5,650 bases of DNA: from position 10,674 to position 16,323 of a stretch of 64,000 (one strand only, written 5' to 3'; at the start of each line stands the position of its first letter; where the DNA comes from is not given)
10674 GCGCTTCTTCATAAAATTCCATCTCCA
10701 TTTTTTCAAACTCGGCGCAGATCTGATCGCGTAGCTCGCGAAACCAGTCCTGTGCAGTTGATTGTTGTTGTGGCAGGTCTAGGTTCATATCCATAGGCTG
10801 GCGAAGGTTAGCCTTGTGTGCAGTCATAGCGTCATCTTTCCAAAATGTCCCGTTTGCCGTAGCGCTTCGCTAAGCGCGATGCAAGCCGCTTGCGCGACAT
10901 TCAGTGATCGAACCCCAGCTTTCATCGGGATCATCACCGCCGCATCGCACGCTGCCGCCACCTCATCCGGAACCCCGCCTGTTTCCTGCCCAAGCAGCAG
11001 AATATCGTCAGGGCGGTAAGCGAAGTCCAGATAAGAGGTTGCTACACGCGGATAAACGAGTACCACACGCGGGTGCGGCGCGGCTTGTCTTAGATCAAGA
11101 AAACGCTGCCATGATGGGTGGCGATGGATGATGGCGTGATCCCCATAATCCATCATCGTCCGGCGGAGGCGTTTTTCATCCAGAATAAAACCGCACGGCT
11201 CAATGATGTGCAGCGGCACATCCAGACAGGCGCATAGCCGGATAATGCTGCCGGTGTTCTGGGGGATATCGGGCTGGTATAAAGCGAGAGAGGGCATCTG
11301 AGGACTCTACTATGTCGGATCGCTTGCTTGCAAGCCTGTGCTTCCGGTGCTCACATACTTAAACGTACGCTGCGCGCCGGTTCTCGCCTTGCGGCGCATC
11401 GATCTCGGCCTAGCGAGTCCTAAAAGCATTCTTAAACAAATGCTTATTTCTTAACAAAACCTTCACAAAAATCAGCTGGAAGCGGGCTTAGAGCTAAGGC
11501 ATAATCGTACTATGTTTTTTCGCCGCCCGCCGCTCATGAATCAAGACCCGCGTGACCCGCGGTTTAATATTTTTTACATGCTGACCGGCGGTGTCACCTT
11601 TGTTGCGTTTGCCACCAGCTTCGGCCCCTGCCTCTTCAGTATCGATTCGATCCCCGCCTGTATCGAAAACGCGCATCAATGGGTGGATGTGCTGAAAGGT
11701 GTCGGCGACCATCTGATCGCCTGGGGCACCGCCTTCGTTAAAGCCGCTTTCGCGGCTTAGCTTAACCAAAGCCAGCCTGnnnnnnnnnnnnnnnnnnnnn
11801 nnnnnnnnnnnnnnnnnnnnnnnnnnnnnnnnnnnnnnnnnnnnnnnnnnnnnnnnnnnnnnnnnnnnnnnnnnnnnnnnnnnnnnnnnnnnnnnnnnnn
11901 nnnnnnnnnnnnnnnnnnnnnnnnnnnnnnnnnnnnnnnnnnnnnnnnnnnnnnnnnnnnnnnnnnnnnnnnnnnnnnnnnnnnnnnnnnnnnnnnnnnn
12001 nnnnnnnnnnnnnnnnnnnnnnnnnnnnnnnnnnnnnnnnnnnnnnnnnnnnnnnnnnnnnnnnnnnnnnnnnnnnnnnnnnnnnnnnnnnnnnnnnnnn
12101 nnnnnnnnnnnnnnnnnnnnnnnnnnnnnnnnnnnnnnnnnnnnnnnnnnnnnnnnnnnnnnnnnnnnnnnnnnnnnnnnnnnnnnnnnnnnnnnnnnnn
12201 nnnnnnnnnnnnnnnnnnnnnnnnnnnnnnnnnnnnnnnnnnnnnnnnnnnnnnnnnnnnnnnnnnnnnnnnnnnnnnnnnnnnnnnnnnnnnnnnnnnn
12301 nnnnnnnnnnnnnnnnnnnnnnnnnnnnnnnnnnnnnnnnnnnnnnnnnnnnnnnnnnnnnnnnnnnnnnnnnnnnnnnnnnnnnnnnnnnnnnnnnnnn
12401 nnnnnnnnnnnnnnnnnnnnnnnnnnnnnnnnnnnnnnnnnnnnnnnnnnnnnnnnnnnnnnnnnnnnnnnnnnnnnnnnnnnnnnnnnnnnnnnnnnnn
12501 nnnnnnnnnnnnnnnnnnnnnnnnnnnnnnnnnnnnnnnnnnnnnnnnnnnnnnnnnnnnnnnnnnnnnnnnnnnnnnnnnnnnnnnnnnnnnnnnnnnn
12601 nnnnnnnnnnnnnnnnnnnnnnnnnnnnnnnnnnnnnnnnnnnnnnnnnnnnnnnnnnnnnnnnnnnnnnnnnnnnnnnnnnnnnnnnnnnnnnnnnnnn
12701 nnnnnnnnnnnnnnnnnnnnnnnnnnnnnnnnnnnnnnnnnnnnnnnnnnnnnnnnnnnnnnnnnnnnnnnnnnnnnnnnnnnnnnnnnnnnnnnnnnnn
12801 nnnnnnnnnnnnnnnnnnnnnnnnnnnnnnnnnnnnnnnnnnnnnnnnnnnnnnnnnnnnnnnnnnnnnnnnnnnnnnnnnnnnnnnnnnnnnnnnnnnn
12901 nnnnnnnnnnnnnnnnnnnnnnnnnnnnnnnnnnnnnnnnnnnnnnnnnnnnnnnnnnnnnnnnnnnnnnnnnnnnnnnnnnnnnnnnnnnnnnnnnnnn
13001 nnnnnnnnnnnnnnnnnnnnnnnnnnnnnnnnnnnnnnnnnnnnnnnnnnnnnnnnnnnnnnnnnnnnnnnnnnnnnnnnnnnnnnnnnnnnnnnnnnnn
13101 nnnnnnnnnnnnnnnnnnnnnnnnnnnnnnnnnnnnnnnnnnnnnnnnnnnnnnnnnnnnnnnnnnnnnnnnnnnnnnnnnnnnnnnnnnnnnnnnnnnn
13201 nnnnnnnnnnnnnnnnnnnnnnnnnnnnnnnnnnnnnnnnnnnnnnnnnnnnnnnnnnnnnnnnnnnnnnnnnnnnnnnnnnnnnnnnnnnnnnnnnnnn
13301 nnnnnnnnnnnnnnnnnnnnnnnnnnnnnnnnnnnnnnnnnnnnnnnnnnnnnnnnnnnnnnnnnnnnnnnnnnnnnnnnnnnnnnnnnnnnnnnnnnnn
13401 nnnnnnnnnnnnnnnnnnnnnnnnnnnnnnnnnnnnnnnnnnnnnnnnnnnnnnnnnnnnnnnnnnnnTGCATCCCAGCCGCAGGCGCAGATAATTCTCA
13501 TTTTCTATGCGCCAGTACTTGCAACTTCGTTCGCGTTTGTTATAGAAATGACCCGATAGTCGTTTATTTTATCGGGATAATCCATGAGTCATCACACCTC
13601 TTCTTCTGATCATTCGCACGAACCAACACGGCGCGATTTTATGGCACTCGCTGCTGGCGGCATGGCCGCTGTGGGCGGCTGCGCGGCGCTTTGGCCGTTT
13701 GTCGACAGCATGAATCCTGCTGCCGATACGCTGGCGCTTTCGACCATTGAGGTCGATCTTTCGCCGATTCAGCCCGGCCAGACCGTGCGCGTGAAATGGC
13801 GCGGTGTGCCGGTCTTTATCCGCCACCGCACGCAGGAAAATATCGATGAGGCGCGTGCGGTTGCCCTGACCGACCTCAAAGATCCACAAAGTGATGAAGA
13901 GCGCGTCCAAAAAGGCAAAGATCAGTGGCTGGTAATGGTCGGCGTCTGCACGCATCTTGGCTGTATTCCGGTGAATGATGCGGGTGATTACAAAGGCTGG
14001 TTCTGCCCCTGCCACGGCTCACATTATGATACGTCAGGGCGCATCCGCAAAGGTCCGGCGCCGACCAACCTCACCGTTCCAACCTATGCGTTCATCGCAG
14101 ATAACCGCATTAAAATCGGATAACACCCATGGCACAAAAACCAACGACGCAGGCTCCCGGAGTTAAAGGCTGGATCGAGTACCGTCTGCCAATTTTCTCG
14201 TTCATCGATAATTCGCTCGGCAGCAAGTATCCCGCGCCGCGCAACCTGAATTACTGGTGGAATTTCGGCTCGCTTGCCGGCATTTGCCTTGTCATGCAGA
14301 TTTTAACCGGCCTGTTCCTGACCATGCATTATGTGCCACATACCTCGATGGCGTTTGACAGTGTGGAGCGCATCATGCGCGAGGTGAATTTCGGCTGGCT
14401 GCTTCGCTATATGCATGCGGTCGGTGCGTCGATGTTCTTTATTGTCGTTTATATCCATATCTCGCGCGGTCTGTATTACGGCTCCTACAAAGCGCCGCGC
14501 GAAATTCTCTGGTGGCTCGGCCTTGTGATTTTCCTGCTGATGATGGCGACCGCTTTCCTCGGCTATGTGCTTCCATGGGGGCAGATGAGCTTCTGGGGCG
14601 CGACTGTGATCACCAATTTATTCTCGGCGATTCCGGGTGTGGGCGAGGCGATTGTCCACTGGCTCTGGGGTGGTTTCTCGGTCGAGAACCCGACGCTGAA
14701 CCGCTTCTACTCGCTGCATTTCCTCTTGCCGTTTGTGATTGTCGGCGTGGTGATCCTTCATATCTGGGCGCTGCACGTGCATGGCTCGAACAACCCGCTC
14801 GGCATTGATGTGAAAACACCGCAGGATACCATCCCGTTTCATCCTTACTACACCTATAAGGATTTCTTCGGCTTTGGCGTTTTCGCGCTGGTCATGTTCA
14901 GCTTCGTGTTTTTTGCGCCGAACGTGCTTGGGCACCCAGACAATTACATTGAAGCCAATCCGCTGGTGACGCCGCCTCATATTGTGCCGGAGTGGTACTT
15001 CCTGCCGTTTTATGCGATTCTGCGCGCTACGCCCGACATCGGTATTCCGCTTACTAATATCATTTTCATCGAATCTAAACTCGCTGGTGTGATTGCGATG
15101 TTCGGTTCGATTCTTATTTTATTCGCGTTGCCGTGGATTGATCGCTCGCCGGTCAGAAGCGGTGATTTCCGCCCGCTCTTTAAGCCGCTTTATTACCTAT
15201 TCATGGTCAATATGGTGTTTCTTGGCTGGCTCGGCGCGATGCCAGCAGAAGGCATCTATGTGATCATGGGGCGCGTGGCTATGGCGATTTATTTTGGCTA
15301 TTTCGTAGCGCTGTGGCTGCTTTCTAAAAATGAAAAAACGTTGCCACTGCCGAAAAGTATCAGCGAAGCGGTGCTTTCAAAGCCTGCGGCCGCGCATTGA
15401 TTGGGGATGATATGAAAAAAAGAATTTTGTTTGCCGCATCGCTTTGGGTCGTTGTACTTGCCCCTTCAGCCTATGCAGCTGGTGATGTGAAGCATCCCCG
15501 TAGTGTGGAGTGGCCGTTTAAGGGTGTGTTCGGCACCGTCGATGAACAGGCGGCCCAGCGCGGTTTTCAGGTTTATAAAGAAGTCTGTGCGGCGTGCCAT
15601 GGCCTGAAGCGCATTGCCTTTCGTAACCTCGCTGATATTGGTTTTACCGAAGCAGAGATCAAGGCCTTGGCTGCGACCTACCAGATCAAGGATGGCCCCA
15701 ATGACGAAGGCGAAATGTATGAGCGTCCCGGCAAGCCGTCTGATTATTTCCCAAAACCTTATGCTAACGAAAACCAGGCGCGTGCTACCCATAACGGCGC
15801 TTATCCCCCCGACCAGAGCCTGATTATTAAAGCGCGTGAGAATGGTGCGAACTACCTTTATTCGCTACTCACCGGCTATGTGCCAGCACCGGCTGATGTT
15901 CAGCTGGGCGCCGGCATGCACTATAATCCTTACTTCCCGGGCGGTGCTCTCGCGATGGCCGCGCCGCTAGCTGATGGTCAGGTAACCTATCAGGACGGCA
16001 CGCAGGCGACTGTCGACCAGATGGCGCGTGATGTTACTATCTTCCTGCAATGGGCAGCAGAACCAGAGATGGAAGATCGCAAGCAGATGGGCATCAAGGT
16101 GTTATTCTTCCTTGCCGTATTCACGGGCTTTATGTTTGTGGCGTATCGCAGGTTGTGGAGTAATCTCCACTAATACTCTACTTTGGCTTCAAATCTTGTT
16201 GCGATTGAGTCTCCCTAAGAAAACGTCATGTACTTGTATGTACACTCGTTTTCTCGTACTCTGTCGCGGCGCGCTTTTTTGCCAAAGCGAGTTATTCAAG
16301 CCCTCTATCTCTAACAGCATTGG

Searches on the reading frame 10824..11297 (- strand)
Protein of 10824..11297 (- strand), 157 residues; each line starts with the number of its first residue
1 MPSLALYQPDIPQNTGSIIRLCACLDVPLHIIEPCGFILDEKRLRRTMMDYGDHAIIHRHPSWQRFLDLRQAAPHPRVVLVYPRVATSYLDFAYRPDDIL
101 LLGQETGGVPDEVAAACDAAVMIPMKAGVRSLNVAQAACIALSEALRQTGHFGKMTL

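Call 8: search_protein_families(library=ncbifam, proteins=[window:10824-11297:-])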
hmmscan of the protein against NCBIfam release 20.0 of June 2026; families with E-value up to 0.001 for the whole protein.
window:10824-11297:- (157 aa): 9 families
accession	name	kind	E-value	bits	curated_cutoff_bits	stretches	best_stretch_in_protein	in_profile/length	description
TIGR00185.1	tRNA_yibK_trmL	equivalog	1.7e-37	128.6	190.6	1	4-152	4-151/154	tRNA (uridine(34)/cytosine(34)/5-carboxymethylaminomethyluridine(34)-2'-O)-methyltransferase TrmL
NF007683.0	PRK10358.1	equivalog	1.3e-31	109.6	282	1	3-154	3-153/157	tRNA (uridine(34)/cytosine(34)/5-carboxymethylaminomethyluridine(34)-2'-O)-methyltransferase TrmL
TIGR00186.1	rRNA_methyl_3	equivalog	5.2e-11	42.5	160.15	1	99-148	190-239/240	23S rRNA (guanosine(2251)-2'-O)-methyltransferase RlmB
NF008295.0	PRK11081.1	equivalog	6.7e-10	38.9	227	1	88-150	104-166/230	tRNA (guanosine(18)-2'-O)-methyltransferase TrmH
NF008117.0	PRK10864.1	equivalog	2.3e-07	30.4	267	1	4-149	199-342/344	tRNA/rRNA methyltransferase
NF008386.0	PRK11181.1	equivalog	4.3e-06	26.2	366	1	100-149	193-242/244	23S rRNA (guanosine(2251)-2'-O)-methyltransferase RlmB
NF000477.1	NshR_TsnR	equivalog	4.2e-05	23.1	425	1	99-146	214-261/266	NshR/TsnR family 23S rRNA methyltransferase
TIGR00050.1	rRNA_methyl_1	subfamily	0.00011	22.2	167.15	1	98-144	106-152/233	TrmJ/YjtD family RNA methyltransferase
NF007752.0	PRK10433.1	equivalog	0.00068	19.2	212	1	100-140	110-150/228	tRNA/rRNA methyltransferase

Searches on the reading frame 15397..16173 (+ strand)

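Call 8: search_protein_families(library=ncbifam, proteins=[window:15397-16173:+])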
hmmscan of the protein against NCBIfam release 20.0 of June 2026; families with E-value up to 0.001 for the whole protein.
window:15397-16173:+ (258 aa): 1 family
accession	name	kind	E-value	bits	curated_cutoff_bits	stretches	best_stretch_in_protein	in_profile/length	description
NF040606.1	CytoC_perox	subfamily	0.0001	21.6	150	1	36-71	282-316/524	di-heme-cytochrome C peroxidase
